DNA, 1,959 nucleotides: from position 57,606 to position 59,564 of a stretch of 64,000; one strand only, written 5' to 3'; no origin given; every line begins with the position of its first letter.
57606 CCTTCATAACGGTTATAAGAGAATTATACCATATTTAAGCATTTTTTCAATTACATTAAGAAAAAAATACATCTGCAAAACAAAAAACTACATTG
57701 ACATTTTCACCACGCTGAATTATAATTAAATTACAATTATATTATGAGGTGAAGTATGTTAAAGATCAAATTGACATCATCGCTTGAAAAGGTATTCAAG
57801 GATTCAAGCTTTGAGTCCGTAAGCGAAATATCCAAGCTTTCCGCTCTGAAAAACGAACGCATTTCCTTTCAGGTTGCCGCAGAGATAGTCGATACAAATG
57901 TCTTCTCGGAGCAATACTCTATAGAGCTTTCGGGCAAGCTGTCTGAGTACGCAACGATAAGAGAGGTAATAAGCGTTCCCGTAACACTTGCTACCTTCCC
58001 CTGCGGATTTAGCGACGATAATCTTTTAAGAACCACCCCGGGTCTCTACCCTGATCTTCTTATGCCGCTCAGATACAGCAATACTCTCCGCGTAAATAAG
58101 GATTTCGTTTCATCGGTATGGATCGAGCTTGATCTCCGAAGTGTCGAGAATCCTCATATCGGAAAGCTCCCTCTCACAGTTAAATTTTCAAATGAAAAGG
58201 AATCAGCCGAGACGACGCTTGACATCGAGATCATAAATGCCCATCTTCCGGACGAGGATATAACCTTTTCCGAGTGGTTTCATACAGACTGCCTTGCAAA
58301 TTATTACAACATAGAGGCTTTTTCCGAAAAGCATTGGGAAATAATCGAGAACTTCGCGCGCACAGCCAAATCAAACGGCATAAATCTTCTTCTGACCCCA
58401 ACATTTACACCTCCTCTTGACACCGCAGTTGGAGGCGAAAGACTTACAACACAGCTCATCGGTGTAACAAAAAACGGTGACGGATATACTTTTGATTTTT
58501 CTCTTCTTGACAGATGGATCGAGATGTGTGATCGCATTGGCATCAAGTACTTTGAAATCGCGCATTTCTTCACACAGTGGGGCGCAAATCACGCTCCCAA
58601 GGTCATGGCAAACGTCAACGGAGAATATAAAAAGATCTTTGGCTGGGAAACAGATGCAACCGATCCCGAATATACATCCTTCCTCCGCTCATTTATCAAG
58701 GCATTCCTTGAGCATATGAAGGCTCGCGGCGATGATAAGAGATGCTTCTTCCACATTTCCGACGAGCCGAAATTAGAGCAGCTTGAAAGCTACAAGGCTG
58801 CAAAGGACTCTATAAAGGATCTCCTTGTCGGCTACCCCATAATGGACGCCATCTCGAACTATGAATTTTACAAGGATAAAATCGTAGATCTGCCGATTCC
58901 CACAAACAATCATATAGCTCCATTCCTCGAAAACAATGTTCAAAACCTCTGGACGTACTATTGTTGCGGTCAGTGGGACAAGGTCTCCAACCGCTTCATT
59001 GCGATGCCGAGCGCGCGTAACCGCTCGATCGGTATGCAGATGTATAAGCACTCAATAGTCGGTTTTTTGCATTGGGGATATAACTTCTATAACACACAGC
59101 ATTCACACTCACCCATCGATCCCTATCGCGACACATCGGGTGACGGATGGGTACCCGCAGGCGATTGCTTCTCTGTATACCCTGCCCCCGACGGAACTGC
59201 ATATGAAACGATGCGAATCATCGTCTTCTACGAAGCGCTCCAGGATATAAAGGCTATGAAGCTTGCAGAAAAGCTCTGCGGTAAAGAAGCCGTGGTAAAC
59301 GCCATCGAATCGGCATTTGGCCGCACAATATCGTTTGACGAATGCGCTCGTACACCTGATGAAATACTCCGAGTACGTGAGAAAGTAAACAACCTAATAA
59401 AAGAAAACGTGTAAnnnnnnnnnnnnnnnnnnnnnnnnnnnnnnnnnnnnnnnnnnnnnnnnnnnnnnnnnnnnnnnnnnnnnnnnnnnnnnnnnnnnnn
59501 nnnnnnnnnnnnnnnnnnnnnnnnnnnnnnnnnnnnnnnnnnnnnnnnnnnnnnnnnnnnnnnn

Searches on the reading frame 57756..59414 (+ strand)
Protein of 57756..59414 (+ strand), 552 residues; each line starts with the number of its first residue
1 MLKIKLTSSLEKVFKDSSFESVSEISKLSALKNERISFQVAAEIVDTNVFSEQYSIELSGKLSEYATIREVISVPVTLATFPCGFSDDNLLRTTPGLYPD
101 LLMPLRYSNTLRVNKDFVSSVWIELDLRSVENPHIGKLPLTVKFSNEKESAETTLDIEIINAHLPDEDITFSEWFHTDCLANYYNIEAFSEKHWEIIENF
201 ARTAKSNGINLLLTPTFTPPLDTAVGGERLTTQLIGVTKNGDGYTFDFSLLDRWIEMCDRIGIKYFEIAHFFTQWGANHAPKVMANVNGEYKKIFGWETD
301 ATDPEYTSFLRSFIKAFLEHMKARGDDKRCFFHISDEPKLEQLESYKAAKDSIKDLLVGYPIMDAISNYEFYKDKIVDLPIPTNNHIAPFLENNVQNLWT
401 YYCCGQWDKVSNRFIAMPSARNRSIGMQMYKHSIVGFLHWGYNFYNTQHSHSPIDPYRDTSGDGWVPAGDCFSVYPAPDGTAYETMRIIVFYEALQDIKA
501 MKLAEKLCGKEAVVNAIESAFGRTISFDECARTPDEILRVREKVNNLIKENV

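Call 8: search_protein_families(library=pfam, proteins=[window:57756-59414:+], max_evalue=0.1)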
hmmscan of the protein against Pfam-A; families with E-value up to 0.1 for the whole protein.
window:57756-59414:+ (552 aa): 1 family
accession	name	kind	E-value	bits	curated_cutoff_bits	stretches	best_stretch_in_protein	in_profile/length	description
PF13320.12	GH123_cat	-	2.2e-115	385.9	23.1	1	174-503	1-323/324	Glycoside hydrolase 123, catalytic domain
